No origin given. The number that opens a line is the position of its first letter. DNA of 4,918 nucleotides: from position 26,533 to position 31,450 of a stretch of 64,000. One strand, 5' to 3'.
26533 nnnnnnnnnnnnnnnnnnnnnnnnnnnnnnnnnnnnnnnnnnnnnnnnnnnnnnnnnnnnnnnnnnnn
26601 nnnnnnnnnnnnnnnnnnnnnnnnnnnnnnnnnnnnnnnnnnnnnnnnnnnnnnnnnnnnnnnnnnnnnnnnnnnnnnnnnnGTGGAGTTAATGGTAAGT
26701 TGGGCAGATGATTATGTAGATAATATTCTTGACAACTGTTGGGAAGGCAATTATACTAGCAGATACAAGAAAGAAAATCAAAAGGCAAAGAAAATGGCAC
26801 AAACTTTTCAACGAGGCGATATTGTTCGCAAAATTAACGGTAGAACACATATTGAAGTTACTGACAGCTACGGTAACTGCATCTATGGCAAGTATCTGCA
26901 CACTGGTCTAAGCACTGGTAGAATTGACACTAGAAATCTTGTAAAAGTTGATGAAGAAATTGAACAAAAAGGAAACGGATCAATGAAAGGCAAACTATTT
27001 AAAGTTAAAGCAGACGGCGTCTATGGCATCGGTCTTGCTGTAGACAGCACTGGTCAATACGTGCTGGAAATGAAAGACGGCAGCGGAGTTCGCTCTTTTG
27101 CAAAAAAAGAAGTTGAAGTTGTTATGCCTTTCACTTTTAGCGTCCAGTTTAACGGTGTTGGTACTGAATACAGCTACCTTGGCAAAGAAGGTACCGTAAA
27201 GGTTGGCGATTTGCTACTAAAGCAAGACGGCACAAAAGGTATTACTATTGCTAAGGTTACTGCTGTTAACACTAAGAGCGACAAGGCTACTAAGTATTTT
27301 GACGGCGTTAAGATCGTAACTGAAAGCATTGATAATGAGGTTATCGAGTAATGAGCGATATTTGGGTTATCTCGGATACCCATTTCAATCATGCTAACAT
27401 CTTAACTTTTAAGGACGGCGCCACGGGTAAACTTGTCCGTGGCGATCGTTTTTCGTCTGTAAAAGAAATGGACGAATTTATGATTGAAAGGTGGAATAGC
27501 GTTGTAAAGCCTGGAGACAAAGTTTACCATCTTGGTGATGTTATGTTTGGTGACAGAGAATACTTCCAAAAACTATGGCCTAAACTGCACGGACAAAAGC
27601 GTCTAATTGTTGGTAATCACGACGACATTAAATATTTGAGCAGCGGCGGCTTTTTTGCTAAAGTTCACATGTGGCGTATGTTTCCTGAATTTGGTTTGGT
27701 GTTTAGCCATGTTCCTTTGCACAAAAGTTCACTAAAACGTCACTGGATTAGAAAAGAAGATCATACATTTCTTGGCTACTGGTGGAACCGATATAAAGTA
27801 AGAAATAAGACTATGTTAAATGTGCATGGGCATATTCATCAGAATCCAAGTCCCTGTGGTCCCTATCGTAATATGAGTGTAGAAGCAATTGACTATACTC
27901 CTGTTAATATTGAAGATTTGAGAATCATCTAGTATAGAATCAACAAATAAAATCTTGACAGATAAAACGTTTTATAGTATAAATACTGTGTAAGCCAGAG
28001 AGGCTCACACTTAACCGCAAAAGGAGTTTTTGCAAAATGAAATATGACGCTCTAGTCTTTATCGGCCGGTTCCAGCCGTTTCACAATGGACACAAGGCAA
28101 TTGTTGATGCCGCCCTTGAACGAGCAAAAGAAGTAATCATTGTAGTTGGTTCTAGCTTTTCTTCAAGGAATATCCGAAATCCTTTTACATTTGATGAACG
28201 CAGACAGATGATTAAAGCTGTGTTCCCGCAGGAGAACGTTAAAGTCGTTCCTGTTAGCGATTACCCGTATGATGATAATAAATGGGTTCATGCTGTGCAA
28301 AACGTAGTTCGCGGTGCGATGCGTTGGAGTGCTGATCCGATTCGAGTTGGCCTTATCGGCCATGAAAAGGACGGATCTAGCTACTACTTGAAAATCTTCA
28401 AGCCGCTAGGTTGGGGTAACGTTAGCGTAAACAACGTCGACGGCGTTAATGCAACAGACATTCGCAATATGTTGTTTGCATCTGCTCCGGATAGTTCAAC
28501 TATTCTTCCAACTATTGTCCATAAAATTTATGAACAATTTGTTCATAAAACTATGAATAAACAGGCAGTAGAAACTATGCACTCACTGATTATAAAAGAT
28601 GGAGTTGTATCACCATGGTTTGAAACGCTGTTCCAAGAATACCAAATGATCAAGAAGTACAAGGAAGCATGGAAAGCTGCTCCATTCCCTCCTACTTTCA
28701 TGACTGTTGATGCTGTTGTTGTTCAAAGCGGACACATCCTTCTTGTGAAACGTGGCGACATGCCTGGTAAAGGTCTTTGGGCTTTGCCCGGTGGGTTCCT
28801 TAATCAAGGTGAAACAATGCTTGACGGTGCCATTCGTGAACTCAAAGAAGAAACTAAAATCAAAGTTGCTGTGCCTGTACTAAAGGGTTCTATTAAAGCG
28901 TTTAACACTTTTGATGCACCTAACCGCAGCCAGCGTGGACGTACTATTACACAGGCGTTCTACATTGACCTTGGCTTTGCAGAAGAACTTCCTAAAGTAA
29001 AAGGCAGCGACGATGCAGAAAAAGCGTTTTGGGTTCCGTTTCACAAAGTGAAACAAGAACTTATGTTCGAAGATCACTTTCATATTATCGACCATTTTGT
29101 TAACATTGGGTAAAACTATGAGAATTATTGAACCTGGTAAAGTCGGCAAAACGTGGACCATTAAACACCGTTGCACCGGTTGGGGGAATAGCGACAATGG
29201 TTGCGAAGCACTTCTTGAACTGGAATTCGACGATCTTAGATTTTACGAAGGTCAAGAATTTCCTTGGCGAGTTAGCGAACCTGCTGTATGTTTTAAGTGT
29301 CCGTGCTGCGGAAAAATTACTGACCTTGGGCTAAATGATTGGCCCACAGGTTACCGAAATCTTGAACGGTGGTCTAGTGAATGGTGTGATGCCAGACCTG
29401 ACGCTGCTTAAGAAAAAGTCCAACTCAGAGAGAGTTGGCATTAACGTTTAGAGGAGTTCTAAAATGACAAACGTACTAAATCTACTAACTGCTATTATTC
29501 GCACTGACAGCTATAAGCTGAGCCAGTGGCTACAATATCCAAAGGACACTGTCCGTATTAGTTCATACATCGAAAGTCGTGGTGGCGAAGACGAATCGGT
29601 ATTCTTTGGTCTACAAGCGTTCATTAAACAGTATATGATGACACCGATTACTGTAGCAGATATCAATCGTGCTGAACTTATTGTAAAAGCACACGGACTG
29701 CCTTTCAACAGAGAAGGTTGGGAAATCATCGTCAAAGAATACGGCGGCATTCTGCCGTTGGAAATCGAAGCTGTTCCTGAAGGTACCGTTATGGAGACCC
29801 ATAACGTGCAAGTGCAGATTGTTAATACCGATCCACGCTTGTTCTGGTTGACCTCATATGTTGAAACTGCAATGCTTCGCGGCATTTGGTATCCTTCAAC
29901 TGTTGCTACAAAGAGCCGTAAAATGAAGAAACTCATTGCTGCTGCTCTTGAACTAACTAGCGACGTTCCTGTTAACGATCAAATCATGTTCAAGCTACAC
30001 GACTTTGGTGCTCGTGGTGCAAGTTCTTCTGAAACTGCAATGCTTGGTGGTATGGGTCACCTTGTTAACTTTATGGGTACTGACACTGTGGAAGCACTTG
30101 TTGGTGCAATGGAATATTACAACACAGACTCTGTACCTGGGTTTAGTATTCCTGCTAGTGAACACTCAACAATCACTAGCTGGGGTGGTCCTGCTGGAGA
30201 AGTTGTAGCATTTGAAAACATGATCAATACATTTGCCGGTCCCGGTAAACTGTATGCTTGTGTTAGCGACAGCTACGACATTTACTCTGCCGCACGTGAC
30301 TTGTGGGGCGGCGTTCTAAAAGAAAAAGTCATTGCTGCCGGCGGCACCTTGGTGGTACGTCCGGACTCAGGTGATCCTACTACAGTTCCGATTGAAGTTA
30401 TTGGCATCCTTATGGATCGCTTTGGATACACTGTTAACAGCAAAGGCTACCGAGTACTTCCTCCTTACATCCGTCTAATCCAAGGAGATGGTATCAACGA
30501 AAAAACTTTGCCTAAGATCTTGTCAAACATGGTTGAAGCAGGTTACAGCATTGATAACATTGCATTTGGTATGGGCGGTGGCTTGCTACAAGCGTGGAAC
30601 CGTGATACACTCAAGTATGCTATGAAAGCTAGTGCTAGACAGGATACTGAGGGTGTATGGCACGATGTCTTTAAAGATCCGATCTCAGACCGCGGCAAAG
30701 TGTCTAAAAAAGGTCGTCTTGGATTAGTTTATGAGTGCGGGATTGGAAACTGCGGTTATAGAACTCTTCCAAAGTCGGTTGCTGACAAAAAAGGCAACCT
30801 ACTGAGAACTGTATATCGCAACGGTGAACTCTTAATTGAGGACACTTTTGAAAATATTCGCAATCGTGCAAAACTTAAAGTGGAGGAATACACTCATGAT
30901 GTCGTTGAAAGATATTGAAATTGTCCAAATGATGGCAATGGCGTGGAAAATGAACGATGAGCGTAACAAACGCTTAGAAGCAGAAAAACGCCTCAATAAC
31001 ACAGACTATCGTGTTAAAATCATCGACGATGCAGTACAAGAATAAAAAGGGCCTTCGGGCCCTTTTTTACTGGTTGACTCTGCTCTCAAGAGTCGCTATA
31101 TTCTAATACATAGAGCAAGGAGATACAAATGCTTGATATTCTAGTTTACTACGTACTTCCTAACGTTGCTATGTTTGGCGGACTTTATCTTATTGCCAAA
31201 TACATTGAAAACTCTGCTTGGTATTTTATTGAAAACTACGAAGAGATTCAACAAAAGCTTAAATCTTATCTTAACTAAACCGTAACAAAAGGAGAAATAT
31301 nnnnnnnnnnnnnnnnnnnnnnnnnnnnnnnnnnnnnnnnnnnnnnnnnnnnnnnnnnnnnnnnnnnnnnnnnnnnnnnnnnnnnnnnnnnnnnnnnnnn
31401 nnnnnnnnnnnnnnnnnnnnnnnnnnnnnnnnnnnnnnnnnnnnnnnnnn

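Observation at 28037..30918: Two-gene NAD+ salvage cassette (NAMPT plus NMNAT-Nudix), NARP2 type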

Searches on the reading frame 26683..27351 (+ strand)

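Call 3: search_protein_families(library=pfam, proteins=[window:26683-27351:+], max_evalue=0.01)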
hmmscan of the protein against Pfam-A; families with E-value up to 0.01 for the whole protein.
window:26683-27351:+ (222 aa): 0 families

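Call 5: search_protein_families(library=phrogs, proteins=[window:26683-27351:+], max_evalue=0.001)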
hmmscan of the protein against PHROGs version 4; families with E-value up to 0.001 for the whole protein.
window:26683-27351:+ (222 aa): 1 family
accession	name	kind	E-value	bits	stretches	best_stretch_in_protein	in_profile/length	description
phrog_36463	-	unknown function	7.6e-16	59.6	1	41-216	3-193/197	-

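Call 96: search_protein_families(library=padloc, proteins=[window:26683-27348:+], max_evalue=0.01)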
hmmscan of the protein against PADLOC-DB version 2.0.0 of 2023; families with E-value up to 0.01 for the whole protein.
window:26683-27348:+ (222 aa): 0 families

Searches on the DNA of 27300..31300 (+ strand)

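Call 6: search_dna_similar(query=window:27300-31300:+, collection=phages, mode=near, max_rows=30)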
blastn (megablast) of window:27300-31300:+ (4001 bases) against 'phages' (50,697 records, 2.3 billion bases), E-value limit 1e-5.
No match.

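Call 116: search_rna_families(source=window, start=27800, end=31300, threshold=evalue, max_evalue=1)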
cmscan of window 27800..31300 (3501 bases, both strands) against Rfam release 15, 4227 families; matches with E-value up to 1: 3.
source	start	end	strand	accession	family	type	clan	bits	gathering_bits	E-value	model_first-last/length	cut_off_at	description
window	31037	31091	-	RF02054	STnc420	Gene; sRNA;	-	21.7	70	0.65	1-58/58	no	Salmonella enterica sRNA STnc420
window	28418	28488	+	RF00131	mir-30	Gene; miRNA;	-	21.4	50.2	0.23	1-77/77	no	mir-30 microRNA precursor family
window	28266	28344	+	RF00157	SNORD39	Gene; snRNA; snoRNA; CD-box;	CL00057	21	35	0.31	1-80/80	no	Small nucleolar RNA SNORD55/SNORD39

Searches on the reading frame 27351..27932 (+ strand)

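Call 3: search_protein_families(library=pfam, proteins=[window:27351-27932:+], max_evalue=0.01)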
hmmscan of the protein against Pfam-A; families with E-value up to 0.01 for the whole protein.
window:27351-27932:+ (193 aa): 1 family
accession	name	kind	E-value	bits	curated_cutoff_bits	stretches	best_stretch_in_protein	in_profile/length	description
PF12850.12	Metallophos_2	-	0.0018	18.7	27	0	4-117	3-60/154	Calcineurin-like phosphoesterase superfamily domain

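Call 4: search_protein_families(library=ncbifam, proteins=[window:27351-27932:+], max_evalue=0.01)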
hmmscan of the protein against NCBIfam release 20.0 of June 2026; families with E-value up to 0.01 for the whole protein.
window:27351-27932:+ (193 aa): 0 families

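Call 5: search_protein_families(library=phrogs, proteins=[window:27351-27932:+], max_evalue=0.001)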
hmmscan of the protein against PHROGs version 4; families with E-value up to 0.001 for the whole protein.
window:27351-27932:+ (193 aa): 2 families
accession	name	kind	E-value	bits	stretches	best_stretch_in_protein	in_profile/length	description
phrog_547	-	other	1.4e-45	156.4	1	1-191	28-196/245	phosphoesterase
phrog_30537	-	unknown function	0.00019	22.8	1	36-70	10-44/87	-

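Call 96: search_protein_families(library=padloc, proteins=[window:27351-27929:+], max_evalue=0.01)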
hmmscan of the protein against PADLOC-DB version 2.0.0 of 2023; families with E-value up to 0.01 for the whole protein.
window:27351-27929:+ (193 aa): 1 family
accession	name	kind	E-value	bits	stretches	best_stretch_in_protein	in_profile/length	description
PDLC04908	PDC-S10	-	0.0054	14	0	3-23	11-30/223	-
